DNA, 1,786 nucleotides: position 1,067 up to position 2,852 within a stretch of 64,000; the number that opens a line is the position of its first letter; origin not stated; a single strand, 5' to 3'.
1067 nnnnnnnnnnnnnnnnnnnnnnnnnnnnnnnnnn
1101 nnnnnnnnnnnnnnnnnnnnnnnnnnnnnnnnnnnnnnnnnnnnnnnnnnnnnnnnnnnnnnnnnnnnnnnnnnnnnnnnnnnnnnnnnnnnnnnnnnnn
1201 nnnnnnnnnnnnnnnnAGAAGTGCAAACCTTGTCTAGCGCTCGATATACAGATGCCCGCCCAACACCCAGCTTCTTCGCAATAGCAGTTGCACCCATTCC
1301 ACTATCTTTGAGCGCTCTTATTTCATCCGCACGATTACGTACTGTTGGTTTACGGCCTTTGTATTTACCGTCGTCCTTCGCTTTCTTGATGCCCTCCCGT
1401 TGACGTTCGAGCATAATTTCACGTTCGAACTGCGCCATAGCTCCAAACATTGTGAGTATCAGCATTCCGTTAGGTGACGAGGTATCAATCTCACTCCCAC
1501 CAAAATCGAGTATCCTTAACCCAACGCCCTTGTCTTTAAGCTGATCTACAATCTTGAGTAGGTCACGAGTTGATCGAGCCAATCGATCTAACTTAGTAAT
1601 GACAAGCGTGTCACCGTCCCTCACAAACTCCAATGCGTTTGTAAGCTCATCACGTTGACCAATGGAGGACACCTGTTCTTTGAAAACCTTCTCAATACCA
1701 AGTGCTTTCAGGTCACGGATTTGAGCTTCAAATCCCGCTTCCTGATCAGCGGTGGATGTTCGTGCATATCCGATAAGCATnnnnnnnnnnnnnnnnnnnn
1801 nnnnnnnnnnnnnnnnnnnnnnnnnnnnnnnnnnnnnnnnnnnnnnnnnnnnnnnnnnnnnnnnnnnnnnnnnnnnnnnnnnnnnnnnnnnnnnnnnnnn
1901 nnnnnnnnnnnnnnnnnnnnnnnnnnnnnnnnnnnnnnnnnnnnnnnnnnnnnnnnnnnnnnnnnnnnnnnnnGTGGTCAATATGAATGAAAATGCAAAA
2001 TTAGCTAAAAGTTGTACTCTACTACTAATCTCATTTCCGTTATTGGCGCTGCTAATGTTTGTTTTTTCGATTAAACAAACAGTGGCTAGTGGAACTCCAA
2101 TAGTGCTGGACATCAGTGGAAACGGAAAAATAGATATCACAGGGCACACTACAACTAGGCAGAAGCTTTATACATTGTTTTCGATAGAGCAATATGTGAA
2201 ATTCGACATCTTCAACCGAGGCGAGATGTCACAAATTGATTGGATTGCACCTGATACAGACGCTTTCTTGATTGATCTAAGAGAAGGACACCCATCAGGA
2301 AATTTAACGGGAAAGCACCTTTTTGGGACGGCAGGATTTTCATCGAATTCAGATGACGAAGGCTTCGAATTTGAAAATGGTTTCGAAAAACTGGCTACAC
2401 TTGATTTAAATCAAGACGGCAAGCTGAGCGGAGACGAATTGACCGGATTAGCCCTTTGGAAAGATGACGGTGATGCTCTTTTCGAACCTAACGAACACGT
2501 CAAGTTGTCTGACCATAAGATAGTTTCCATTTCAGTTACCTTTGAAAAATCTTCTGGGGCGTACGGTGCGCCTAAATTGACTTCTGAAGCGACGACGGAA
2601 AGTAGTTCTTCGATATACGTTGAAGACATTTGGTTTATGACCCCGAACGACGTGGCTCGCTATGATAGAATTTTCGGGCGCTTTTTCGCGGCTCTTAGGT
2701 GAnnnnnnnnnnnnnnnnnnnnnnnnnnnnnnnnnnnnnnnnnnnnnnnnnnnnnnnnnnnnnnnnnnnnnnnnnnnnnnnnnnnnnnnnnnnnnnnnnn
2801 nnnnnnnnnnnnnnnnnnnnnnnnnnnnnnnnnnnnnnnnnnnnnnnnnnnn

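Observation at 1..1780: PD-(D/E)xK-NACHT (bacterial NLR-like) gene overlapping the stop of a serine resolvase gene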

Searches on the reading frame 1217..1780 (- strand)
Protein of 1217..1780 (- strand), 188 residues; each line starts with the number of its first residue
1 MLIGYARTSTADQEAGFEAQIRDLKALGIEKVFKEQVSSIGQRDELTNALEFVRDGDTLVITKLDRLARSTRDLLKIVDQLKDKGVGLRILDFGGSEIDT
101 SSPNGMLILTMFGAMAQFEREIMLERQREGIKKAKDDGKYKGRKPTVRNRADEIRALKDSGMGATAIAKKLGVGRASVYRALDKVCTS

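Call 6: search_protein_families(library=pfam, proteins=[window:1217-1780:-], max_evalue=1)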
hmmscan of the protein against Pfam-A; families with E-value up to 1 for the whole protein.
window:1217-1780:- (188 aa): 17 families
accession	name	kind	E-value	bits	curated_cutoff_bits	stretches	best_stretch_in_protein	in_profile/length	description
PF00239.26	Resolvase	-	4.9e-40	137.4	23.3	1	3-140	2-145/145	Resolvase, N terminal domain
PF02796.21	HTH_7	-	1.9e-09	37.9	23.8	1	142-184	1-44/45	Helix-turn-helix domain of resolvase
PF13384.12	HTH_23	-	5.5e-05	23.3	24.6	1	145-183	2-39/50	Homeodomain-like domain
PF13309.12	HTH_22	-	0.00064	20.1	29.6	1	165-182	45-62/63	HTH domain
PF09339.16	HTH_IclR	-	0.0042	17.3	22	1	159-182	16-39/52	IclR helix-turn-helix domain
PF21716.3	dnstrm_HI1420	-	0.013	15.8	27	1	162-184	44-66/90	Probable addiction module antidote protein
PF19610.4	DUF6115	-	0.014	16.2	27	1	127-178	76-127/134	Family of unknown function (DUF6115)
PF01978.25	TrmB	-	0.016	15.5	25.6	1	158-184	19-45/68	Sugar-specific transcriptional regulator TrmB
PF13551.12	HTH_29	-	0.018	15.5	28.1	1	159-183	9-34/64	Winged helix-turn helix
PF13518.12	HTH_28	-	0.019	15.5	25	1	155-184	7-35/52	Helix-turn-helix domain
PF13936.12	HTH_38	-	0.027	14.6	27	1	153-180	12-39/44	Helix-turn-helix domain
PF13730.12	HTH_36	-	0.034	14.4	25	1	165-185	29-49/55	Helix-turn-helix domain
PF00440.29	TetR_N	-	0.044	14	24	1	159-180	11-35/47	Bacterial regulatory proteins, tetR family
PF21476.4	PF0610-like_N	-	0.05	14.3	33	1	154-185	7-38/50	PF0610-like, N-terminal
PF08279.18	HTH_11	-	0.078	13.3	25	1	162-184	16-38/55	HTH domain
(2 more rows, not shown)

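Call 7: search_protein_families(library=padloc, proteins=[window:1217-1780:-], max_evalue=1)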
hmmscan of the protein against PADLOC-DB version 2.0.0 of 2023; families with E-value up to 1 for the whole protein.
window:1217-1780:- (188 aa): 2 families
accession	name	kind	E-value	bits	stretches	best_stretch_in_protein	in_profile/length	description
PDLC04133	mad1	-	0.0052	15.1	1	162-184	6-28/60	mads_1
PDLC01863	CARF3--CARF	-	0.014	13.2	1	154-184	125-155/182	-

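Call 20: search_protein_families(library=ncbifam, proteins=[window:1217-1780:-], max_evalue=0.01)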
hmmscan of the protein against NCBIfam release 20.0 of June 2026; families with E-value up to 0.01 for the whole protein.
window:1217-1780:- (188 aa): 7 families
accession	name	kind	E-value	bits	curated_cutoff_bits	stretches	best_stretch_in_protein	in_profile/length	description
NF041201.1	recomb_XisF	equivalog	1.7e-24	86.6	375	1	3-144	2-146/465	fdxN element excision recombinase XisF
NF009949.0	PRK13413.1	equivalog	1.3e-12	47.9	272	1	1-184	1-195/203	master DNA invertase Mpi family serine-type recombinase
NF047343.1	SCCmet_CcrB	equivalog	4.4e-11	42.1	900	1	42-149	60-166/542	cassette chromosome recombinase CcrB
NF047347.1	SCCmet_CcrC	equivalog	1.9e-10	39.8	900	1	40-130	56-145/558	cassette chromosome recombinase CcrC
NF033518.0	transpos_IS607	equivalog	6.8e-06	25.7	110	1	3-91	57-152/187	IS607 family transposase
NF047344.1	SCCmet_CcrA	equivalog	0.0057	15.8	700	1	3-139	5-147/442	cassette chromosome recombinase CcrA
TIGR02684.1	dnstrm_HI1420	hypoth_equivalog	0.0094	16.1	53.7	0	163-184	45-66/89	addiction module antidote protein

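Call 63: search_solved_structures(query=window:1217-1780:-, max_evalue=0.00001)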
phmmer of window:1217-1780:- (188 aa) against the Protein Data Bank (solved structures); distinct sequences matched with E-value up to 0.00001: 17.
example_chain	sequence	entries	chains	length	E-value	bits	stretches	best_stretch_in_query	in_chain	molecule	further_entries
4m6f_A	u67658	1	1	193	8.9e-27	97.3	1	1-164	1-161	DNA-invertase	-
3uj3_X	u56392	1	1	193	5.2e-26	94.8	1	1-150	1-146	DNA-invertase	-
2gm4_A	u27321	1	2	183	9e-26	94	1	2-183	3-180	Transposon gamma-delta resolvase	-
5cy1_A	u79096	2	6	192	2.2e-25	92.8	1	2-183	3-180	Transposon Tn3 resolvase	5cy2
1zr2_A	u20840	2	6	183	2.1e-24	89.6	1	2-183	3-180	Transposon gamma-delta resolvase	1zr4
1gdt_A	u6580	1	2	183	3.3e-24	88.9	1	2-183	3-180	PROTEIN (GAMMA DELTA RESOLVASE)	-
2r0q_C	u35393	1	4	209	1.4e-21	80.4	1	1-181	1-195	Putative transposon Tn552 DNA-invertase bin3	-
2gm5_A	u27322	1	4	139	4.7e-18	68.9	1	2-134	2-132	Transposon gamma-delta resolvase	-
1gdr_A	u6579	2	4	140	9.2e-18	68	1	2-136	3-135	GAMMA DELTA-RESOLVASE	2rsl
5c35_A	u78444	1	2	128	3.7e-15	59.5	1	1-93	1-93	Recombinase Sin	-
5c32_B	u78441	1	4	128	1.7e-14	57.3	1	1-93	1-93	Putative transposon Tn552 DNA-invertase bin3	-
5c34_B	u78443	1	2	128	1.8e-14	57.2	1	1-93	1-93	Putative transposon Tn552 DNA-invertase bin3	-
3pkz_A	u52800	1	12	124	2.4e-14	56.8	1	1-91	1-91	Recombinase Sin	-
5c31_A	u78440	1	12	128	2.5e-14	56.8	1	1-92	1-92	Sin, putative plasmid resolvase dimer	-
1ght_A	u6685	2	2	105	4.3e-11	46.2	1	2-96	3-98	TRANSPOSON GAMMA-DELTA RESOLVASE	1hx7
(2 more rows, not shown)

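Call 100: search_dna_similar(query=window:1217-1780:-, collection=plasmids, mode=protein, max_rows=25)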
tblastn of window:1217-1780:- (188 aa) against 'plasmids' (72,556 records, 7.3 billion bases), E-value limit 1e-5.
The search stops at 5000 records and this limit was reached: more records match than are counted here, and every count below describes the 5000 best-scoring records only.
Records with a match: at least 5000; places in all: 10458; records where one place covers at least 80% of the query: 4985.
Best place of each record, by identity: 60-80% 7; <60% 4993.
By first word of the organism name: Staphylococcus 1437; Klebsiella 525; Salmonella 392; Enterobacter 366; Xanthomonas 163; Bacillus 154; Lactococcus 143; Citrobacter 124; Pseudomonas 116; Escherichia 108; and 221 more.
By predicted mobility (MOB-suite, as given by PLSDB): conjugative 1917; mobilizable 1770; non-mobilizable 1313.
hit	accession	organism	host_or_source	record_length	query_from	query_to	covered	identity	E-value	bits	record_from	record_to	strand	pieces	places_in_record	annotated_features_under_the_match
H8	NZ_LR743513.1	Methylobacterium bullatum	-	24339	1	184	98%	63.0%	3e-66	226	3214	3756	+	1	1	recombinase family protein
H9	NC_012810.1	Methylorubrum extorquens AM1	-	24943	1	183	97%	62.8%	1e-68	233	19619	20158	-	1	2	none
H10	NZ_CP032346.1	Azospirillum brasilense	soil sample,Agricultural field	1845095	1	183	97%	61.1%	7e-67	228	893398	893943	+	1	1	record has no annotation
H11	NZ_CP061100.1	Roseomonas marmotae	Marmota himalayana,pure culture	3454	1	183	97%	60.7%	6e-66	224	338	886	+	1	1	recombinase family protein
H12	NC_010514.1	Methylobacterium radiotolerans JCM 2831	-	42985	1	184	98%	60.3%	6e-66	225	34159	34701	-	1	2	recombinase family protein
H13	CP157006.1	Methylomonas sp. AM2-LC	-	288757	1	184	98%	60.3%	1e-63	218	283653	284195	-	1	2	record has no annotation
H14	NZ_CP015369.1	Methylobacterium phyllosphaerae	cell culture,leaf tissues of rice in ...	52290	1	184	98%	59.8%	5e-64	219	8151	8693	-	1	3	recombinase family protein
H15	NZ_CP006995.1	Methylobacterium sp. AMS5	-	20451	1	183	97%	60.1%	6e-65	222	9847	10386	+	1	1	recombinase family protein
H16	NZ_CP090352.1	Methylobacterium oryzae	single cell,soil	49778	1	184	98%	59.2%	1e-64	221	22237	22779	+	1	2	recombinase family protein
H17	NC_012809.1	Methylorubrum extorquens AM1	-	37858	1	182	97%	59.3%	7e-67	228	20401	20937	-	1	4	recombinase family protein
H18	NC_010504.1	Methylobacterium radiotolerans JCM 2831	-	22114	1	182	97%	58.8%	4e-64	220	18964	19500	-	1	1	recombinase family protein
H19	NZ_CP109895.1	Xylella fastidiosa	Vitis vinifera,cell culture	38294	1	182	97%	58.2%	4e-62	214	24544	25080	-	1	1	recombinase family protein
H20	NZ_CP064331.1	Xylella fastidiosa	Vitis vinifera,WGS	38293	1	182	97%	58.2%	4e-62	214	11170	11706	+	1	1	recombinase family protein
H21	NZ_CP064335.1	Xylella fastidiosa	Vitis vinifera,WGS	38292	1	182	97%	58.2%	4e-62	214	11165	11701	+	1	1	recombinase family protein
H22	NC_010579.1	Xylella fastidiosa M23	-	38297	1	182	97%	58.2%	4e-62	214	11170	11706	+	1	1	recombinase family protein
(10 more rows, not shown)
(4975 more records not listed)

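Call 101: get_annotated_region(hit=H8, flank=4000)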
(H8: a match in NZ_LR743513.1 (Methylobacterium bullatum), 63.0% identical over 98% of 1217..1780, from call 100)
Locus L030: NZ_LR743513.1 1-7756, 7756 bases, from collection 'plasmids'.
description: Methylobacterium bullatum isolate mbul2 plasmid 4
organism: Methylobacterium bullatum (NCBI taxid 570505)
taxonomy: Bacteria; Pseudomonadota; Alphaproteobacteria; Hyphomicrobiales; Methylobacteriaceae; Methylobacterium; Methylobacterium bullatum
host: -; source: -; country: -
typing (MOB-suite, as given by PLSDB): non-mobilizable
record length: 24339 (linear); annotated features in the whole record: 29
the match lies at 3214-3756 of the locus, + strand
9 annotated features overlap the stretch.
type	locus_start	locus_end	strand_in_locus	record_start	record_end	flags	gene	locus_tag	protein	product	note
CDS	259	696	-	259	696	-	-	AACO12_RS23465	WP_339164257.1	hypothetical protein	-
CDS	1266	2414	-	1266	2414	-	-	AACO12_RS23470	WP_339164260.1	hypothetical protein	-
CDS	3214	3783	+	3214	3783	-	-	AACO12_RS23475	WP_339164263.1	recombinase family protein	GO:0006310 - DNA recombination [Evidence IEA]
CDS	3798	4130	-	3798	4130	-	-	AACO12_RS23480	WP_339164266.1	hypothetical protein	-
CDS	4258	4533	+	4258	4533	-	-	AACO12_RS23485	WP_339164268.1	hypothetical protein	-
CDS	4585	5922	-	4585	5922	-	-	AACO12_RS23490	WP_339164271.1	hypothetical protein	-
CDS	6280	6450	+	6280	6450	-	-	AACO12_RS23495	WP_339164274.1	hypothetical protein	-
CDS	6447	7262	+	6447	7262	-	-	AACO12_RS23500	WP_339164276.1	hypothetical protein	-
CDS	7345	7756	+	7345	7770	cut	-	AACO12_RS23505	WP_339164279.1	hypothetical protein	-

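Call 102: get_annotated_region(hit=H12, flank=4000)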
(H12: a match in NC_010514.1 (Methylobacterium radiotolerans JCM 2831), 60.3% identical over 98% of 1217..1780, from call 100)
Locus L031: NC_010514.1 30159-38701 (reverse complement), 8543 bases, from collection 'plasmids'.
description: Methylobacterium radiotolerans JCM 2831 plasmid pMRAD03, complete sequence
organism: Methylobacterium radiotolerans JCM 2831 (NCBI taxid 426355)
taxonomy: Bacteria; Pseudomonadota; Alphaproteobacteria; Hyphomicrobiales; Methylobacteriaceae; Methylobacterium; Methylobacterium radiotolerans; Methylobacterium radiotolerans JCM 2831
host: -; source: -; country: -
typing (MOB-suite, as given by PLSDB): conjugative; relaxase MOBF; mating-pair formation MPF_T
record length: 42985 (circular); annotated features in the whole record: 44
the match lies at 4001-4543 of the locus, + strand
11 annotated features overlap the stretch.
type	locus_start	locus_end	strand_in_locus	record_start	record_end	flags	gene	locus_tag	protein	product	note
CDS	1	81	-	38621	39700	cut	-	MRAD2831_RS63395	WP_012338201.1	IS630 family transposase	-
CDS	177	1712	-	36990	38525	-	-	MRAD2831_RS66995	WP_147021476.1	DUF6883 domain-containing protein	-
CDS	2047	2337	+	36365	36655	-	-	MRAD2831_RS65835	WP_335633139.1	VOC family protein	-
CDS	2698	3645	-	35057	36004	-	-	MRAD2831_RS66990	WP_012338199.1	hypothetical protein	-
CDS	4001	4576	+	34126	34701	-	-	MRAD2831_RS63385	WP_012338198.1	recombinase family protein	GO:0006310 - DNA recombination [Evidence IEA]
CDS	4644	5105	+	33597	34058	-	-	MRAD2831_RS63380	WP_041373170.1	hypothetical protein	-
CDS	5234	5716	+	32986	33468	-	-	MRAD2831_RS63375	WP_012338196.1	hypothetical protein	-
CDS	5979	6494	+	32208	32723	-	-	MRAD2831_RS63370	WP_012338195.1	hypothetical protein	-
CDS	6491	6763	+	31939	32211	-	-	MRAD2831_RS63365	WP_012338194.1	hypothetical protein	-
CDS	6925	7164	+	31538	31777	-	-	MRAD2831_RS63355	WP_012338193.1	hypothetical protein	-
CDS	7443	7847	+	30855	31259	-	-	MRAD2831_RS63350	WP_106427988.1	MucR family transcriptional regulator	-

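Call 103: get_annotated_region(hit=H15, flank=4000)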
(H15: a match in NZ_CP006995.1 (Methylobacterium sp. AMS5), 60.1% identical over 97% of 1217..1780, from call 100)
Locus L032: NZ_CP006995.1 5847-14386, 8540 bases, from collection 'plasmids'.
description: Methylobacterium sp. AMS5 plasmid pAMS5c, complete sequence
organism: Methylobacterium sp. AMS5 (NCBI taxid 925818)
taxonomy: Bacteria; Pseudomonadota; Alphaproteobacteria; Hyphomicrobiales; Methylobacteriaceae; Methylobacterium; Methylobacterium sp. AMS5
host: -; source: -; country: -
typing (MOB-suite, as given by PLSDB): non-mobilizable
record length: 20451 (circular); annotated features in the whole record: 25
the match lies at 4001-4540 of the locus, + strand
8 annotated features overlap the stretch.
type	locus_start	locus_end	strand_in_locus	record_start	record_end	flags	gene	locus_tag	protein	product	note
CDS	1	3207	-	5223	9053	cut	-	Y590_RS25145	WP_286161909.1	phage tail length tape measure family protein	-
CDS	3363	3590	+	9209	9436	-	-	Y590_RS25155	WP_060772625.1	hypothetical protein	-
CDS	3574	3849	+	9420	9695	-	-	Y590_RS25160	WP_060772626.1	hypothetical protein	-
CDS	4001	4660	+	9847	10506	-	-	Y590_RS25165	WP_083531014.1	recombinase family protein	GO:0006310 - DNA recombination [Evidence IEA]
CDS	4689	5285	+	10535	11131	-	-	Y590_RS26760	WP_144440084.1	hypothetical protein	-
CDS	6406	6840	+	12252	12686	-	-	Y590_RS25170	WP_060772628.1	type II toxin-antitoxin system PemK/MazF family toxin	-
CDS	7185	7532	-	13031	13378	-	-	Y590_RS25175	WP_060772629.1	HNH endonuclease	-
CDS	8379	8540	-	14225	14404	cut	-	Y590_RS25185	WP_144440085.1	hypothetical protein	-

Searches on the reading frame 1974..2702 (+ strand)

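Call 15: search_protein_families(library=pfam, proteins=[window:1974-2702:+], max_evalue=0.001)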
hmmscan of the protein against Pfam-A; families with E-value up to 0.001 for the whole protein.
window:1974-2702:+ (242 aa): 0 families

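Call 119: search_protein_families(library=pfam, proteins=[window:1974-2702:+], max_evalue=1)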
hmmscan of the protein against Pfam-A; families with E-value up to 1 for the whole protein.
window:1974-2702:+ (242 aa): 4 families
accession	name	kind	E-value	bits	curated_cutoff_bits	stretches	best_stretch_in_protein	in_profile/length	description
PF13202.12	EF-hand_5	-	0.0018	18.1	25.9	1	142-156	7-21/25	EF hand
PF00036.39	EF-hand_1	-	0.0051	16.7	25.4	1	142-157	8-23/29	EF hand domain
PF13405.12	EF-hand_6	-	0.057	13.6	25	0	142-156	8-22/30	EF-hand domain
PF13499.12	EF-hand_7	-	0.11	13.3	30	1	138-183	6-42/67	EF-hand domain pair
